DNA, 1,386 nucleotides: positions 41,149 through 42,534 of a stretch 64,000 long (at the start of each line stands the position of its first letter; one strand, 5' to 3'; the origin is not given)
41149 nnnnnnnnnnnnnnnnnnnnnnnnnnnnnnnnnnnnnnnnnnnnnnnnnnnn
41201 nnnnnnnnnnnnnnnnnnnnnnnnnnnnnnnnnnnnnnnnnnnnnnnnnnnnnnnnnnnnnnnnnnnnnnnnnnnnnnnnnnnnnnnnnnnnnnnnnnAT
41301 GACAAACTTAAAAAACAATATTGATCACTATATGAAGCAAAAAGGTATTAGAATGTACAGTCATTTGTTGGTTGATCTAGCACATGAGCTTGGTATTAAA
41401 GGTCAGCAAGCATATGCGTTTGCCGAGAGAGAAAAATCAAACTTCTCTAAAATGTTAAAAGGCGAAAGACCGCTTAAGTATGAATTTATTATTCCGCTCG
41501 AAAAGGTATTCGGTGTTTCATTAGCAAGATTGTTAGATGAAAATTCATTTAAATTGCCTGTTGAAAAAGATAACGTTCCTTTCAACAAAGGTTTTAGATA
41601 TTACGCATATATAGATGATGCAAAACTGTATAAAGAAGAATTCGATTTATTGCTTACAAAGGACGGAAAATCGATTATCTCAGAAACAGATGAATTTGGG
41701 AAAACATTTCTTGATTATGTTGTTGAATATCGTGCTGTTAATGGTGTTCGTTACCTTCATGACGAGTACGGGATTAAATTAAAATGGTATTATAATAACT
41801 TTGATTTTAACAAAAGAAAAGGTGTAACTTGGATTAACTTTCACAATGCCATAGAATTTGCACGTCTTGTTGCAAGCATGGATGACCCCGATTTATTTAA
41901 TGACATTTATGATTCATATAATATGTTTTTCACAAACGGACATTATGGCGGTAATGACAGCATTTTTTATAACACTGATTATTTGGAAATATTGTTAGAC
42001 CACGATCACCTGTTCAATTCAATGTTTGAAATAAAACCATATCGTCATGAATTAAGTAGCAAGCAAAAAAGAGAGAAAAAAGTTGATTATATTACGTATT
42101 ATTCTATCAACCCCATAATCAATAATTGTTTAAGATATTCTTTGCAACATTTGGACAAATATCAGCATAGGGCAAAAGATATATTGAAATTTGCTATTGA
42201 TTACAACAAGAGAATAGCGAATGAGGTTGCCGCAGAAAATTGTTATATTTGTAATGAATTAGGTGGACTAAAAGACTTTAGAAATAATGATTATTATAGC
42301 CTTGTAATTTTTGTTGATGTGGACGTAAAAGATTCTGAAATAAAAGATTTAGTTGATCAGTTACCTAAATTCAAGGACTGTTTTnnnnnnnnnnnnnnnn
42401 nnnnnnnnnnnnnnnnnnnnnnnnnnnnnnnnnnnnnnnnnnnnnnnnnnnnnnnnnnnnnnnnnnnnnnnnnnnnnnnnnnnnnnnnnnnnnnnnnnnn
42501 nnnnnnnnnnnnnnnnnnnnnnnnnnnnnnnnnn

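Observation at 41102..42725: AT-rich two-gene cassette beside tRNA-Leu: HTH protein, 55-aa ORF, phased repeats and terminator, bracketed by an 8-bp direct repeat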

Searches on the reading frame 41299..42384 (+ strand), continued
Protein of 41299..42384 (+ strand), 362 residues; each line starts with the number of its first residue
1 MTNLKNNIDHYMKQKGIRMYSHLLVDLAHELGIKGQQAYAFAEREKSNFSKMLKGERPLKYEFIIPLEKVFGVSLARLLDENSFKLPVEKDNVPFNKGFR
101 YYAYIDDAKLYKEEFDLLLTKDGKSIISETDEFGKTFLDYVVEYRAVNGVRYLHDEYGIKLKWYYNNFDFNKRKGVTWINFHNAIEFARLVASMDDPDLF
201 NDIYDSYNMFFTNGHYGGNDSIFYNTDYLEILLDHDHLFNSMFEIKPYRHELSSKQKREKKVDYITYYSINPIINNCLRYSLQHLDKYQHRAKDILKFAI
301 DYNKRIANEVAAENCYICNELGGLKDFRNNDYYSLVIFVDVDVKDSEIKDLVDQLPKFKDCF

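Call 53: search_protein_families(library=padloc, proteins=[L001:7150-7896:+, L048:7101-7766:+, L027:1540-2184:+, L070:7122-7592:+, L054:7099-7275:+, L083:7088-7240:+], max_evalue=0.1)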
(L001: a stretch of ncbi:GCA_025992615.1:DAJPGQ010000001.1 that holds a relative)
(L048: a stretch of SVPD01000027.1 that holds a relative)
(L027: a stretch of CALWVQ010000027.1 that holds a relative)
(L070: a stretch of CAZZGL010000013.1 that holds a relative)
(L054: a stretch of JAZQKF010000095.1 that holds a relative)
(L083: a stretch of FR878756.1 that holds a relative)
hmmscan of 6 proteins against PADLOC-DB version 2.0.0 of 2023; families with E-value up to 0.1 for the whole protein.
L001:7150-7896:+ (249 aa): 4 families
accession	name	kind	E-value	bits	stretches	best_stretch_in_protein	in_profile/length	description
PDLC03859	LmuB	-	0.0014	15.9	1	45-227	330-496/611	-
PDLC03582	REase_II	-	0.0034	14.4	1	34-105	132-203/521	Type II restriction enzyme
PDLC00930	Cas12u1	-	0.01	12.7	1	15-49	490-523/533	Cas12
PDLC01692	Cas12f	-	0.021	11.6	1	16-49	489-522/532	CAS-V-F; effector__SPE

L048:7101-7766:+ (222 aa): 1 family
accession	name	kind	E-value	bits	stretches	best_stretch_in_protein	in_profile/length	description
PDLC04841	PDC-S04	-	0.0024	15.6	1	106-170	183-246/292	-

L027:1540-2184:+ (215 aa): 2 families
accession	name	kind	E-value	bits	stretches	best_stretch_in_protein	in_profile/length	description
PDLC00809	Cyclase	-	0.00071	17.2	1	28-137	31-138/295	oligonucleotide-cyclase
PDLC00822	Cyclase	-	0.0016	15.8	1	41-110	48-115/375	oligonucleotide-cyclase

L070:7122-7592:+ (157 aa): 0 families

L054:7099-7275:+ (59 aa): 0 families

L083:7088-7240:+ (51 aa): 0 families

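Call 61: search_dna_similar(query=window:41299-42384:+, collection=phages, mode=protein, max_evalue=0.001, max_rows=25)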
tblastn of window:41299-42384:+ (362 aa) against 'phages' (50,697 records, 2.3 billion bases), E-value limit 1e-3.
No match.

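Call 62: search_dna_similar(query=window:41299-42384:+, collection=plasmids, mode=protein, max_evalue=0.001, max_rows=25)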
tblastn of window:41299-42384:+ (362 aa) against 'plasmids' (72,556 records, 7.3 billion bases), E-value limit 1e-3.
No match.

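Call 63: find_related_loci(query=A2, collection=viral_contigs, flank=8000)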
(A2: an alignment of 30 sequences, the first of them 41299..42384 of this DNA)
Query A2 (362 aa) in viral_contigs; peptide patterns used: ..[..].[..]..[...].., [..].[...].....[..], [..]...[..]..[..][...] (x = any residue, [..] = any of these).
305 stretches matched a pattern; 1 encode a relative of the query (tblastn E <= 1e-3); 1 distinct loci.
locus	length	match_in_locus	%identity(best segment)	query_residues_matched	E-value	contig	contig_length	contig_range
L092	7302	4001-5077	53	1-359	1e-121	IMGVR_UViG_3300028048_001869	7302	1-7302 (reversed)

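Call 91: search_protein_families(library=padloc, proteins=[P0163, P0166, P0173], max_evalue=0.01)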
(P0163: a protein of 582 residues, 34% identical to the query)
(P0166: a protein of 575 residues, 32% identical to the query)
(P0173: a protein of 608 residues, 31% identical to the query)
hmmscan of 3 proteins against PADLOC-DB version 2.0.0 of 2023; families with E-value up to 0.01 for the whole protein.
P0163 (582 aa): 0 families

P0166 (575 aa): 0 families

P0173 (608 aa): 0 families

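Call 96: search_solved_structures(query=L027:1540-2184:+, max_evalue=1)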
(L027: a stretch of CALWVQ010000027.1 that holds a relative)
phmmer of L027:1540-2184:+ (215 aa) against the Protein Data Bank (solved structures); distinct sequences matched with E-value up to 1: 0.

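Call 97: search_protein_families(library=ncbifam, proteins=[L027:1540-2184:+, L001:7150-7896:+, L048:7101-7766:+, P0166], max_evalue=0.01)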
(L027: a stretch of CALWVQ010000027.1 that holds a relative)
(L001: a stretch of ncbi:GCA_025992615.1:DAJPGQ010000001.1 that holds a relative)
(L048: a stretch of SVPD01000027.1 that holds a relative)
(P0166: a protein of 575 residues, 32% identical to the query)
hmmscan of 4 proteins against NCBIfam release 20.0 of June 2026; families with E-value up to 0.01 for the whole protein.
L027:1540-2184:+ (215 aa): 0 families

L001:7150-7896:+ (249 aa): 5 families
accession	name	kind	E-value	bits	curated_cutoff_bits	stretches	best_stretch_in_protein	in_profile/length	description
NF049953.1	ribbon_DG_selen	exception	0.00074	19.5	130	0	31-66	4-39/172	zinc ribbon-containing (seleno)protein DG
TIGR01495.1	ETRAMP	paralog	0.0016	18.4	32.75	1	58-95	38-78/85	ETRAMP family protein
NF003214.0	PRK04179.1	equivalog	0.002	18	71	1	30-65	15-51/62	50S ribosomal protein L37e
NF008616.0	PRK11595.1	equivalog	0.0032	17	304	1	19-58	7-46/227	DNA utilization protein GntX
NF010198.0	PRK13673.1-5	equivalog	0.006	16.9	116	1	53-90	79-116/118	hypothetical protein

L048:7101-7766:+ (222 aa): 2 families
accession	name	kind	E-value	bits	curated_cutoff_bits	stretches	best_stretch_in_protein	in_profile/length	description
NF053815.1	teico_TcaA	equivalog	0.0017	17.2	550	0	3-91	4-69/463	membrane-associated protein TcaA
NF002813.0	PRK02958.1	equivalog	0.0064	16.6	83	0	82-130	11-50/73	Sec-independent protein translocase subunit TatA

P0166 (575 aa): 3 families
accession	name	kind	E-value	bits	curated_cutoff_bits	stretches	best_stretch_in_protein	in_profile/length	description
NF041268.1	capreo_Cph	equivalog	0.0042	16.7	390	1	453-491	184-226/285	capreomycin phosphotransferase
NF033068.1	APH_3p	equivalog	0.0076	15.8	205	0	438-497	160-221/255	APH(3') family aminoglycoside O-phosphotransferase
NF051474.1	APH_3p_Ia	exception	0.0077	15.3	625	0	433-493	175-234/271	aminoglycoside O-phosphotransferase APH(3')-Ia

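Call 107: find_homologous_proteins(query=L054:7099-7275:+, max_evalue=0.01)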
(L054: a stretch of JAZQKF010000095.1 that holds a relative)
Query L054:7099-7275:+ (59 aa): 1098 proteins with E <= 0.01 among 1098 candidates; the best 120 are listed.
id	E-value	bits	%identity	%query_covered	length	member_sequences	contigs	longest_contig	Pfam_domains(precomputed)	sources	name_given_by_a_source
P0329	4.0e-28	114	92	100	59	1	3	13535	-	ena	-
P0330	6.7e-28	113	90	100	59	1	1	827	-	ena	-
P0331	7.9e-28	113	92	100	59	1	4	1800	-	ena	-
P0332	9.9e-28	113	90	100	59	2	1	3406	-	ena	-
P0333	1.3e-27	112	92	100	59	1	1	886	-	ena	-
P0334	2.0e-27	112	88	100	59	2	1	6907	-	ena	-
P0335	2.1e-27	112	90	100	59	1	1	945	-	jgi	jgi:hypothetical protein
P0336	5.0e-27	110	92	100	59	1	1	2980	-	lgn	-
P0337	5.6e-27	110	90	100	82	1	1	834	-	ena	-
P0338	8.4e-27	110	90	100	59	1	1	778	-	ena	-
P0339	8.9e-27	110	86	100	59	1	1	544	-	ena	-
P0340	1.2e-26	109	86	100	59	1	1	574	-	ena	-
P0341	1.2e-26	109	90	100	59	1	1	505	-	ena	-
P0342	1.2e-26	109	90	100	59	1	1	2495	-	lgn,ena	-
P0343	1.8e-26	109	86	100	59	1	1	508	-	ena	-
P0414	3.0e-24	102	83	100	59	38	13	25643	-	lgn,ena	-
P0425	4.2e-24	101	83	100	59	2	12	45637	-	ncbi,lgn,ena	-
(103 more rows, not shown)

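Call 108: find_encoding_contigs(protein=P0425, flank=3000, max_places=6)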
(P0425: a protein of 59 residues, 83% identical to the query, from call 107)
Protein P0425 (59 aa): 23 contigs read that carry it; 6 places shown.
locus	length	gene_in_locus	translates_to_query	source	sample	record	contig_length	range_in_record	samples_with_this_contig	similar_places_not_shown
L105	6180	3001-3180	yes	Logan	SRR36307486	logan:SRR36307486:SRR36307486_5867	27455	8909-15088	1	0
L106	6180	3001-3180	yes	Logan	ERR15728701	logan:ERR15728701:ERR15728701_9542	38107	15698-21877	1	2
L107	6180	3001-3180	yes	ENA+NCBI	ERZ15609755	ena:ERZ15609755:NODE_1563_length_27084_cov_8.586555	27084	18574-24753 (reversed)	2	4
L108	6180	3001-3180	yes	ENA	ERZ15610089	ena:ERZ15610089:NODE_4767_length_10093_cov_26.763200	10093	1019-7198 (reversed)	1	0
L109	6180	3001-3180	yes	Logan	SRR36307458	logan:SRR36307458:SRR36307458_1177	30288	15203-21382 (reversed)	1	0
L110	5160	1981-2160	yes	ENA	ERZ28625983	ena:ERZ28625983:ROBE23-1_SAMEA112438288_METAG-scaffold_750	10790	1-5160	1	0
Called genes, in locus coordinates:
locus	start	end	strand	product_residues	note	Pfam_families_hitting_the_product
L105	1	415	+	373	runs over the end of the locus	PF12704:MacB_PCD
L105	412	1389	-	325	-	PF00291:PALP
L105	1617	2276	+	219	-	-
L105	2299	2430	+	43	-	PF13240:Zn_Ribbon_1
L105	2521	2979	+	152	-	-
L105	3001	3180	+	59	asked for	-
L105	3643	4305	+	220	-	-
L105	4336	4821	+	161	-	PF04073:tRNA_edit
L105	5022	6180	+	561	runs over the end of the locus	PF02878:PGM_PMM_I, PF02879:PGM_PMM_II, PF02880:PGM_PMM_III, PF00408:PGM_PMM_IV (weak)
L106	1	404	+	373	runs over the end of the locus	PF12704:MacB_PCD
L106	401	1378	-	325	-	PF00291:PALP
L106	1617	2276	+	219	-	-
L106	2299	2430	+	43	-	PF13240:Zn_Ribbon_1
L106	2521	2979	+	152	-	-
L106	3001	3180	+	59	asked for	-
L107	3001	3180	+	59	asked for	-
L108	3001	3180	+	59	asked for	-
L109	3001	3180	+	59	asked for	-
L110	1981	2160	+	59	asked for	-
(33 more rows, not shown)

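Call 109: find_encoding_contigs(protein=P0414, flank=3000, max_places=6)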
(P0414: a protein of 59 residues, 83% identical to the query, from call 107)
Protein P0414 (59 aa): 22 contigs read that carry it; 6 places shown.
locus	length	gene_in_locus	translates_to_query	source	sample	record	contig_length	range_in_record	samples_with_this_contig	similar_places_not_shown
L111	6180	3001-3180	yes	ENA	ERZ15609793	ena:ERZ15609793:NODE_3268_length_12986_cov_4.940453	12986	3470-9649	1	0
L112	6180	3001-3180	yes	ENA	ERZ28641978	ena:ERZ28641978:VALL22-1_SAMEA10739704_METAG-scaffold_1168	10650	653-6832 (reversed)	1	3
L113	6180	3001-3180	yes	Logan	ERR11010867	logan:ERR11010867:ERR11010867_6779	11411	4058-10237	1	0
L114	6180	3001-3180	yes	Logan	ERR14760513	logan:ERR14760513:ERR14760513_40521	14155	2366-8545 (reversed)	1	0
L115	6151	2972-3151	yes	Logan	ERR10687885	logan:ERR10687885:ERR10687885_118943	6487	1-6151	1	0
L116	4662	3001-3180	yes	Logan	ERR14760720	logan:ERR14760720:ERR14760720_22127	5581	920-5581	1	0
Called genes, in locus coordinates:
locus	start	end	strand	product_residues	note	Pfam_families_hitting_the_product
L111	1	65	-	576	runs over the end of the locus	-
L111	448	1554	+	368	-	-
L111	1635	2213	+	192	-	-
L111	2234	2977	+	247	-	PF12773:DZR (weak), PF13248:Zn_ribbon_3 (faint)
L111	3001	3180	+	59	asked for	-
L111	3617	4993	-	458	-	PF03853:YjeF_N, PF01256:Carb_kinase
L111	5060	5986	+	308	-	PF00849:PseudoU_synth_2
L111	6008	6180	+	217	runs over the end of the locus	PF01791:DeoC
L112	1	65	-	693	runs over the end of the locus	PF12437:GSIII_N, PF00120:Gln-synt_C, PF18318:Gln-synt_C-ter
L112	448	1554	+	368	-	-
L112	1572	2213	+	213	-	-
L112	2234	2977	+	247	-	PF12773:DZR (weak)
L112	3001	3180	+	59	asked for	-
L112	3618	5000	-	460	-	PF03853:YjeF_N, PF01256:Carb_kinase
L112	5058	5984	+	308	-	PF00849:PseudoU_synth_2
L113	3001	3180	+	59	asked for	-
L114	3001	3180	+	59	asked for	-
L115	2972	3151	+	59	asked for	-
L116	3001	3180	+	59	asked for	-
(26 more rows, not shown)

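Call 112: search_protein_families(library=pfam, proteins=[L105:1617-2273:+, L111:1566-2210:+], max_evalue=5)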
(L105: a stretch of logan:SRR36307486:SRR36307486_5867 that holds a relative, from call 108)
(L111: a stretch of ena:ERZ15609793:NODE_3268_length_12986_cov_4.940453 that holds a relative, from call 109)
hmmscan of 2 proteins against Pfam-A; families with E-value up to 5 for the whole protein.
L105:1617-2273:+ (219 aa): 1 family
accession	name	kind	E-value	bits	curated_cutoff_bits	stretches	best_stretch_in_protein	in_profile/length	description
PF09393.16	DUF2001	-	0.027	14.9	27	1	35-82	58-104/139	Phage tail tube protein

L111:1566-2210:+ (215 aa): 2 families
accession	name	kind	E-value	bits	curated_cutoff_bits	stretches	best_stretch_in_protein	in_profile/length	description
PF20942.3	DUF4785_2nd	-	0.067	13.6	30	1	48-89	5-46/105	Domain of unknown function (DUF4785) central domain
PF18757.6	Nmad5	-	0.21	12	27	1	131-194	87-152/206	Nucleotide modification associated domain 5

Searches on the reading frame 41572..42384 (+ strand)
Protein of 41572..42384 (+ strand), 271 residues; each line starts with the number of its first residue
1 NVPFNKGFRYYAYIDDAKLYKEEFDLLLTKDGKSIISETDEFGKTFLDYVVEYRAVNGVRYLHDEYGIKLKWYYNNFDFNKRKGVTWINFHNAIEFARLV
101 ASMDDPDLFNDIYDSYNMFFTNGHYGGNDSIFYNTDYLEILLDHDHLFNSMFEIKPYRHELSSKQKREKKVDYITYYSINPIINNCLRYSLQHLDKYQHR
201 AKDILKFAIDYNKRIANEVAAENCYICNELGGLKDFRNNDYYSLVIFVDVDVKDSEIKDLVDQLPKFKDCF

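Call 94: predict_structure(alignment_id=A8)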
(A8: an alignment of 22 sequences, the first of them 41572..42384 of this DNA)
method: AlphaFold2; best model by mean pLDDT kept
length: 271 residues; sequences in the alignment: 22
mean_pLDDT: 89.2   pTM: 0.87
mean pLDDT of the five models: 89.2, 88.8, 88.8, 88.1, 87.6
residues with pLDDT >= 90: 163; 70-90: 94; 50-70: 13; < 50: 1
segments of 3 or more residues with pLDDT < 50: none
pLDDT, mean of each block of 10 residues (from residue 1): 75 95 87 84 93 97 93 84 76 95 96 89 76 94 98 92 89 91 96 98 98 87 76 82 89 96 87 59
secondary structure, 60 per line:
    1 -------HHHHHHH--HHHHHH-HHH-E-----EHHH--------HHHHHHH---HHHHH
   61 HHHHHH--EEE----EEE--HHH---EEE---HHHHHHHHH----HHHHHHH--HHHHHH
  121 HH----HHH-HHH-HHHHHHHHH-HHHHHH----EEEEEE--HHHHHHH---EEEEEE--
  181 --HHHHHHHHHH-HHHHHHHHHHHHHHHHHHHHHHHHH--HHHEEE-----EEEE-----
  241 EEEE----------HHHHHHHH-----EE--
elements in order: H8-14 H17-22 H46-52 H56-66 E69-71 E76-78 E87-89 H93-101 H106-112 H115-122 H135-143 H145-150 E155-160 H163-169 E173-178 H183-192 H194-218 E224-226 E232-235 E241-244 H255-262
